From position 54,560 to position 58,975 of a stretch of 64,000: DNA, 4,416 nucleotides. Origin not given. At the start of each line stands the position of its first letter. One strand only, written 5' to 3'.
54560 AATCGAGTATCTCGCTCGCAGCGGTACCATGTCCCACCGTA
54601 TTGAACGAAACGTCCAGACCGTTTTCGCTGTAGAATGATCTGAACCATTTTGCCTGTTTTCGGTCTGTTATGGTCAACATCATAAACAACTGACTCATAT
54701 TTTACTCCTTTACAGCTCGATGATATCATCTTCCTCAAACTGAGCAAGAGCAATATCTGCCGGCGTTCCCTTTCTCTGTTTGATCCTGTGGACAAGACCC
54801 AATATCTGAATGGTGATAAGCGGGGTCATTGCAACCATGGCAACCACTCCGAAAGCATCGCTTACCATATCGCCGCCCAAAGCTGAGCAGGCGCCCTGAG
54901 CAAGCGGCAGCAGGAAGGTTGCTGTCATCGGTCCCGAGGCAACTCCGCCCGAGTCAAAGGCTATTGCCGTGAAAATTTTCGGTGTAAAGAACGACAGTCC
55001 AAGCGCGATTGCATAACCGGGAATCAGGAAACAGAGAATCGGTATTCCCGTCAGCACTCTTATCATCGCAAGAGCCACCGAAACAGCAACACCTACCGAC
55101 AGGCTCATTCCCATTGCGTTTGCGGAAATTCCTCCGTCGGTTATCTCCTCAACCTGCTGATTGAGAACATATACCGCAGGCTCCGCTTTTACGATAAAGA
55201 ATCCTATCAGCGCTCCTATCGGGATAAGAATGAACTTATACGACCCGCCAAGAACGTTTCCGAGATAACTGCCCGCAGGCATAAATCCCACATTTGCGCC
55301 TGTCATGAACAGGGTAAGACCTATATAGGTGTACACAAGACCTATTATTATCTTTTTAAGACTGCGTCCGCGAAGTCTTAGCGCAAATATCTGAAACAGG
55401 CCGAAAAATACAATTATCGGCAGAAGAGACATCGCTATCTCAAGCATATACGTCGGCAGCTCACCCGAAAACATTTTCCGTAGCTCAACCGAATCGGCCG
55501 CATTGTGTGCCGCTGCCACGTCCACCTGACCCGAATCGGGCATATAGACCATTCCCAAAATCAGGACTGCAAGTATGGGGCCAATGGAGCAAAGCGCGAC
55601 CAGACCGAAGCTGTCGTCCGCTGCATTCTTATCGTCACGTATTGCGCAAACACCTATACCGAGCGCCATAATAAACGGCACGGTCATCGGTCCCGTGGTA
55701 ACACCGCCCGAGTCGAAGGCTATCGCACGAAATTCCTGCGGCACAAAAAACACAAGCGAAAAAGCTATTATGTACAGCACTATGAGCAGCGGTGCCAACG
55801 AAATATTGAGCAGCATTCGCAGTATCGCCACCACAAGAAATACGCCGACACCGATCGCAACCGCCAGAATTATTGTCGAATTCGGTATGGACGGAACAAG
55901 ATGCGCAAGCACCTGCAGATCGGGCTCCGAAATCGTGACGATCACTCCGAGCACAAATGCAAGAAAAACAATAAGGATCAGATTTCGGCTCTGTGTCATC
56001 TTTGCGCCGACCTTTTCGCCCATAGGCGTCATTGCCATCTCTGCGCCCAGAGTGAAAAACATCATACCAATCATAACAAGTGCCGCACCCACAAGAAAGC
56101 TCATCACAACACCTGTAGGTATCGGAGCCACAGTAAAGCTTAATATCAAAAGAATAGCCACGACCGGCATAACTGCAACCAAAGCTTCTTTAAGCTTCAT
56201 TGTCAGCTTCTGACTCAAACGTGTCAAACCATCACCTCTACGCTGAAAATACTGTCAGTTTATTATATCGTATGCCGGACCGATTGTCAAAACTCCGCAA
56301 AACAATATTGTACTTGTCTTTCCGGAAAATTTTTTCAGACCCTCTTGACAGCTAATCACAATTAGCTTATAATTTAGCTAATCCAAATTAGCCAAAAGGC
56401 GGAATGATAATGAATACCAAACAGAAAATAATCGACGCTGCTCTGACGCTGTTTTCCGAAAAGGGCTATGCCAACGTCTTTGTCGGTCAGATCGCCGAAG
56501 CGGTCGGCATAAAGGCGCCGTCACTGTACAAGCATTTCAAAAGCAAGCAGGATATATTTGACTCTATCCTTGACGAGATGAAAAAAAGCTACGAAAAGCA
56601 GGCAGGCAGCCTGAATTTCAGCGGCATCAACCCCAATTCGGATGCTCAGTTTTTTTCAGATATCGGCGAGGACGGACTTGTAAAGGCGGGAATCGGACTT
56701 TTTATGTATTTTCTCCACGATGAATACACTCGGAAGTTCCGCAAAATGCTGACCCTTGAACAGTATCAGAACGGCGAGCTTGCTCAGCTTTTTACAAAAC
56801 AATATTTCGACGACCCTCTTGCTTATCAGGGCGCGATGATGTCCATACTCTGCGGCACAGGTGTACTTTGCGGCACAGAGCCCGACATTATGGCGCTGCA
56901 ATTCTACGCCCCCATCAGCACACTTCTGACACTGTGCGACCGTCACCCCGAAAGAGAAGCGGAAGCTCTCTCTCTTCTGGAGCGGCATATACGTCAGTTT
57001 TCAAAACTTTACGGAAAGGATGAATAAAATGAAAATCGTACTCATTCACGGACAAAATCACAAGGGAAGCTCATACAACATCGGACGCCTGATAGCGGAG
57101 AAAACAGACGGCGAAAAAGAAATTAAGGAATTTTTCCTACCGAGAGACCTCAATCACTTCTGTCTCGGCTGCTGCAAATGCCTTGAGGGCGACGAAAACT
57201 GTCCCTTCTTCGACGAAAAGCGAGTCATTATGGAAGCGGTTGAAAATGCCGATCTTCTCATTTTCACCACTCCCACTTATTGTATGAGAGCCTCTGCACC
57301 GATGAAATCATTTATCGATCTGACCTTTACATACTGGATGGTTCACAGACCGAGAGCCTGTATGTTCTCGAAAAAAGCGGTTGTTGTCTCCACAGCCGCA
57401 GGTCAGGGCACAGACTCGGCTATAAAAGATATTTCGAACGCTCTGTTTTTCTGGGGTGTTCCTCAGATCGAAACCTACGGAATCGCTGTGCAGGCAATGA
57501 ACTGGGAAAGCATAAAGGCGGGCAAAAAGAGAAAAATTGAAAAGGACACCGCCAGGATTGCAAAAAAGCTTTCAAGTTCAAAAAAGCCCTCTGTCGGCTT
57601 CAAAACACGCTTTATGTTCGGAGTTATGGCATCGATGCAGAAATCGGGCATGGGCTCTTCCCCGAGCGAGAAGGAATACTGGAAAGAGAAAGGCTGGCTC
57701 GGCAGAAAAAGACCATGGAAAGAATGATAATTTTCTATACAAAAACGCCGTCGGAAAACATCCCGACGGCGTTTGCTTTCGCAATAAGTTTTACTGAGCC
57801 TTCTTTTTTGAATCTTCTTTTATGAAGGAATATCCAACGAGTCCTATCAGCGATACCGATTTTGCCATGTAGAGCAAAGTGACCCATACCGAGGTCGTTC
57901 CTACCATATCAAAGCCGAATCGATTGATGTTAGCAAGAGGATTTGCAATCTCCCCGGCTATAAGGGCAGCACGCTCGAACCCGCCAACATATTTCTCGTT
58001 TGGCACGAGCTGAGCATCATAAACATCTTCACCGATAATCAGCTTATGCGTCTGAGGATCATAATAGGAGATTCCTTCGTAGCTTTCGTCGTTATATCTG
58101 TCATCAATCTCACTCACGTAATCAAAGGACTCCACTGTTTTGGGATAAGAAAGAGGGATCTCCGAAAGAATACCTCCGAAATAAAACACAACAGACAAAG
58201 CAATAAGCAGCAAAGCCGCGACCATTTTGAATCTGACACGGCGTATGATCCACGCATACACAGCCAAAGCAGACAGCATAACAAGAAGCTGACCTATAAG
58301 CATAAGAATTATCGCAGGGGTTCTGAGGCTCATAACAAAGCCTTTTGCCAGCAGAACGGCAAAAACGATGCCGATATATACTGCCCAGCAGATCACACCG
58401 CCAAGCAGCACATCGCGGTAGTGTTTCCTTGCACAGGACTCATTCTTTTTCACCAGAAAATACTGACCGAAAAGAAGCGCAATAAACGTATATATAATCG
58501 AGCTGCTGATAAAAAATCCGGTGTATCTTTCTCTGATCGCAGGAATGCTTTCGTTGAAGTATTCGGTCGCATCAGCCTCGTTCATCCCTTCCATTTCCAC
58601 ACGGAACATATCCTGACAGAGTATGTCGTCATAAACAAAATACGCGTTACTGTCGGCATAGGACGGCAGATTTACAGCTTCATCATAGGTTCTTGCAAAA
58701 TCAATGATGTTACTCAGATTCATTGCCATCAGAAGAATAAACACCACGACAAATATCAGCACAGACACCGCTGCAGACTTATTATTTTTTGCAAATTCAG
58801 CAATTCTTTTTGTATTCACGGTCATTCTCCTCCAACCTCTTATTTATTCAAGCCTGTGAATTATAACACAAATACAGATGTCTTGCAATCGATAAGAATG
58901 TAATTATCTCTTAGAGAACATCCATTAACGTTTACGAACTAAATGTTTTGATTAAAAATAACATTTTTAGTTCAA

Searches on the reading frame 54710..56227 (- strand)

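Call 44: search_protein_families(library=pfam, proteins=[window:54710-56227:-], max_evalue=0.00001)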
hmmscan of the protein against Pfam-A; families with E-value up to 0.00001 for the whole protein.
window:54710-56227:- (505 aa): 1 family
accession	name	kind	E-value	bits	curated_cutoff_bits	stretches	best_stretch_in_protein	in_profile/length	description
PF07556.16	DUF1538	-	6.2e-139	460.7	22.6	2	22-227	1-211/211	Protein of unknown function (DUF1538)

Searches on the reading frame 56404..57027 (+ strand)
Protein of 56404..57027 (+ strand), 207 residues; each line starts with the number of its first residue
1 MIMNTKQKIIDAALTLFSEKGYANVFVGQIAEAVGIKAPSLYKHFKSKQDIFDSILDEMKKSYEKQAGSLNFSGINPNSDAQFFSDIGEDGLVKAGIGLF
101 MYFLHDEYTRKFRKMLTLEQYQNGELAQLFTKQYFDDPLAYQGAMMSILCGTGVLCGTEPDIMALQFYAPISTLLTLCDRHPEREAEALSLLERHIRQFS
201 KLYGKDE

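Call 44: search_protein_families(library=pfam, proteins=[window:56404-57027:+], max_evalue=0.00001)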
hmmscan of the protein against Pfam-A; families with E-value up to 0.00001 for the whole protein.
window:56404-57027:+ (207 aa): 1 family
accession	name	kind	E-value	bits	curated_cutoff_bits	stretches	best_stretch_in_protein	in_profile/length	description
PF00440.29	TetR_N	-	6.4e-16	58.3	24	1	9-54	1-46/47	Bacterial regulatory proteins, tetR family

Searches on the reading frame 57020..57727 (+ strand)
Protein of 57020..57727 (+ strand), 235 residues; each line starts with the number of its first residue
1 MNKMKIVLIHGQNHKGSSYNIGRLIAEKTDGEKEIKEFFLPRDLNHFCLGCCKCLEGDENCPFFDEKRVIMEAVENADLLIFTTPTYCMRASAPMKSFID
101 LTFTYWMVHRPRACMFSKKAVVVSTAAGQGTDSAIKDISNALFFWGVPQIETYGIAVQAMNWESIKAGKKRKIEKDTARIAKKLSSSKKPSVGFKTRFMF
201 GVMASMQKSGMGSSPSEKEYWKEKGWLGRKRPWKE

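Call 44: search_protein_families(library=pfam, proteins=[window:57020-57727:+], max_evalue=0.00001)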
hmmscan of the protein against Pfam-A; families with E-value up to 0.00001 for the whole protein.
window:57020-57727:+ (235 aa): 2 families
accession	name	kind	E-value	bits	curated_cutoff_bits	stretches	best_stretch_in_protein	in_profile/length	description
PF03358.20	FMN_red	-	9.4e-18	64.7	24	1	4-156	1-146/152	NADPH-dependent FMN reductase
PF02525.22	Flavodoxin_2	-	4.1e-12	46.6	27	1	4-164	1-185/198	Flavodoxin-like fold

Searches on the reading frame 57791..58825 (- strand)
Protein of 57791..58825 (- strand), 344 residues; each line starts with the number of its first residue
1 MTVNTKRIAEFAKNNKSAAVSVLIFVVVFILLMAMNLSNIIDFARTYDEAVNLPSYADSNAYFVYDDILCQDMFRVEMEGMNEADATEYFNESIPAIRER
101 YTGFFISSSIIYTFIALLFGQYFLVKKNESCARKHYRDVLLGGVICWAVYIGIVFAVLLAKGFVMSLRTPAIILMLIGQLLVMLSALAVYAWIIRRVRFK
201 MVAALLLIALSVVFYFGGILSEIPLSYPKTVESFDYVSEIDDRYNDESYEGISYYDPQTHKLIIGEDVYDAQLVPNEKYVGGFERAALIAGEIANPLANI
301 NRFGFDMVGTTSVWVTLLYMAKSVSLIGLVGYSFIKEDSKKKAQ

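Call 10: search_protein_families(library=pfam, proteins=[window:57791-58825:-], max_evalue=0.01)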
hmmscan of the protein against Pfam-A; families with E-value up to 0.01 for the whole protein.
window:57791-58825:- (344 aa): 1 family
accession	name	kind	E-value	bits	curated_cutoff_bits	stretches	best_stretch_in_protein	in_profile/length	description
PF09991.14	DUF2232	-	1.1e-06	28.4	27.8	1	8-216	74-277/290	Predicted membrane protein (DUF2232)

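Call 11: search_protein_families(library=ncbifam, proteins=[window:57791-58825:-], max_evalue=0.01)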
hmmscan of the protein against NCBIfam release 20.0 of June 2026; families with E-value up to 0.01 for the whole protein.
window:57791-58825:- (344 aa): 0 families

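Call 14: find_encoding_contigs(protein=window:57791-58825:-, flank=10000, max_places=10)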
Protein window:57791-58825:- (344 aa): 4 contigs read that carry it; 3 places shown.
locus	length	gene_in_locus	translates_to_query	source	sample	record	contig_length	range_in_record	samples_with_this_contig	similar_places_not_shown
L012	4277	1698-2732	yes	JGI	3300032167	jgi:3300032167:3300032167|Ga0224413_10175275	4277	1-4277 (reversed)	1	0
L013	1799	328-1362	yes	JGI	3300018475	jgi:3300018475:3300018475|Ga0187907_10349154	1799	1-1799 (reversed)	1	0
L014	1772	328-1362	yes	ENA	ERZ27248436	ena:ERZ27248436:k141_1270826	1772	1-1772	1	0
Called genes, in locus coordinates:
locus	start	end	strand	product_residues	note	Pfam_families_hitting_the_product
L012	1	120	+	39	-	?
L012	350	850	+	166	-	-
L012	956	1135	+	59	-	-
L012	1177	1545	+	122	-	-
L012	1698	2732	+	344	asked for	PF09991:DUF2232 (weak)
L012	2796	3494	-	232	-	PF02525:Flavodoxin_2, PF03358:FMN_red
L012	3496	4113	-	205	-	PF00440:TetR_N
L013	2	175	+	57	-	?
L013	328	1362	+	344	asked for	PF09991:DUF2232 (weak)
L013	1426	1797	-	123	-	?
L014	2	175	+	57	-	?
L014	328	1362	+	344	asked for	PF09991:DUF2232 (weak)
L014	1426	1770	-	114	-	?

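Call 40: find_homologous_proteins(query=window:57791-58825:-, max_evalue=1e-10)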
Query window:57791-58825:- (344 aa): 17 proteins with E <= 1e-10 among 8000 candidates.
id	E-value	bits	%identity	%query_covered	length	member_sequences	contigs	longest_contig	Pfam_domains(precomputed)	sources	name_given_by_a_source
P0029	3.7e-210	715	95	100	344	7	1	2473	-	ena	-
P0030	1.3e-137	476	63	96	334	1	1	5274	-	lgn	-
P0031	2.7e-137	475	63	96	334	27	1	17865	PF12911.13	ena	-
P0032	1.4e-136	473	63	96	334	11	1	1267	-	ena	-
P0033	4.2e-134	465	62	96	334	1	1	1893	-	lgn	-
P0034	6.0e-134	464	62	96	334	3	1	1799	-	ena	-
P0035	1.8e-133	463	63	96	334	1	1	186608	-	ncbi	-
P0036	1.5e-130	453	62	96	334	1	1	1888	-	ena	-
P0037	3.9e-130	452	62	96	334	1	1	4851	-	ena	-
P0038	4.1e-130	452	62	96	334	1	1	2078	-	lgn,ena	-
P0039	8.3e-130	451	62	96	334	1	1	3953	-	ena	-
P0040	2.0e-127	443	62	98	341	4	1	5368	-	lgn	-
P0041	8.1e-105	369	53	97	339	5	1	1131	-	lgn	-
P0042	1.2e-102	362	54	97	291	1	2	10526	-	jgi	-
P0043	1.9e-101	358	52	97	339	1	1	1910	-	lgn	-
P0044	3.5e-98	347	95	49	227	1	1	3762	-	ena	-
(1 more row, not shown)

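Call 41: find_encoding_contigs(protein=P0035, flank=10000, max_places=3)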
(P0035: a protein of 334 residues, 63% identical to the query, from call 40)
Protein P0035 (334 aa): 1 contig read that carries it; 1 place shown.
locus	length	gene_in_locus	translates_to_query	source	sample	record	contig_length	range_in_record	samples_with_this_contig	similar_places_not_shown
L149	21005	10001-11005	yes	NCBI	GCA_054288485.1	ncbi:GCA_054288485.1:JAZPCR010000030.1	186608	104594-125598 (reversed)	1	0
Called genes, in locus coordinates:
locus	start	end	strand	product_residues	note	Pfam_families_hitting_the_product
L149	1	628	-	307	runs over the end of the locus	PF02558:ApbA, PF03807:F420_oxidored (weak), PF08546:ApbA_C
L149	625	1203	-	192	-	-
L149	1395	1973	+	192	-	-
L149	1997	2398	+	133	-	PF02579:Nitro_FeMo-Co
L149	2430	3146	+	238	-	PF04474:DUF554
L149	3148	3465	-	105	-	PF05016:ParE_toxin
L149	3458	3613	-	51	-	-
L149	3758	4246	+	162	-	PF04542:Sigma70_r2, PF08281:Sigma70_r4_2, PF04545:Sigma70_r4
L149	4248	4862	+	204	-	-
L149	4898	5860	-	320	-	-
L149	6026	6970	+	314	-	PF18978:DUF5714, PF01451:LMWPc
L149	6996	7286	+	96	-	PF06949:DUF1292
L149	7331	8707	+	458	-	PF03023:MurJ, PF01554:MatE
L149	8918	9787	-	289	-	PF04383:KilA-N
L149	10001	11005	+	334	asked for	-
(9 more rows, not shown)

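Call 42: find_encoding_contigs(protein=P0031, flank=10000, max_places=3)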
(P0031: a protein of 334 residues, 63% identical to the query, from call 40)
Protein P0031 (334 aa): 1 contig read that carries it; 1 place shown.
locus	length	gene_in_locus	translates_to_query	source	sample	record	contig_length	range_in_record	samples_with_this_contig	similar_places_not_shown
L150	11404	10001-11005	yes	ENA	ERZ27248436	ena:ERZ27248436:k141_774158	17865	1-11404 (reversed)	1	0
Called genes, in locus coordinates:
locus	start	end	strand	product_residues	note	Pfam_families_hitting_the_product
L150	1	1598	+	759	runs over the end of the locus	PF00512:HisKA, PF02518:HATPase_c, PF00072:Response_reg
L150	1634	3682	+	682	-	PF16927:HisKA_7TM, PF08668:HDOD (weak), PF13487:HD_5, PF01966:HD, PF00072:Response_reg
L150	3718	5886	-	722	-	PF25019:LRR_R13L1-DRL21 (faint), PF23952:LRR_EndoS (faint), PF23598:LRR_14 (weak), PF25013:LRR_Zer-1 (faint), PF23598:LRR_14 (weak), PF13855:LRR_8, PF12799:LRR_4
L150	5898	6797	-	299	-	PF01545:Cation_efflux, PF16916:ZT_dimer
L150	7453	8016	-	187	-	-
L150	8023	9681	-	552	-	PF04545:Sigma70_r4 (faint), PF08281:Sigma70_r4_2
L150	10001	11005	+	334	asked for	PF12911:OppC_N (faint)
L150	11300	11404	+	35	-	PF00578:AhpC-TSA (weak)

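Call 58: find_encoding_contigs(protein=P0044, flank=10000, max_places=5)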
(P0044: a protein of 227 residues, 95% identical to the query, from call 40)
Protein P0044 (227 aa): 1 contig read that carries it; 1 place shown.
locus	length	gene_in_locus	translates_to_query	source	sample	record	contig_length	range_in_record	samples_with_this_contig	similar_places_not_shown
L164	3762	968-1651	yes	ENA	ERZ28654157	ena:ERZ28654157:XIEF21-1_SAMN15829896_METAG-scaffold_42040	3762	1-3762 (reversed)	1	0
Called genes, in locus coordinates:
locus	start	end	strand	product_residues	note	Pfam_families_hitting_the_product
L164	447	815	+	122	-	-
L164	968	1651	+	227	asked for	-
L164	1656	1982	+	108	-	-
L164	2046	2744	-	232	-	PF02525:Flavodoxin_2, PF03358:FMN_red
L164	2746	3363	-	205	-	PF00440:TetR_N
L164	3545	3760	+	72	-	?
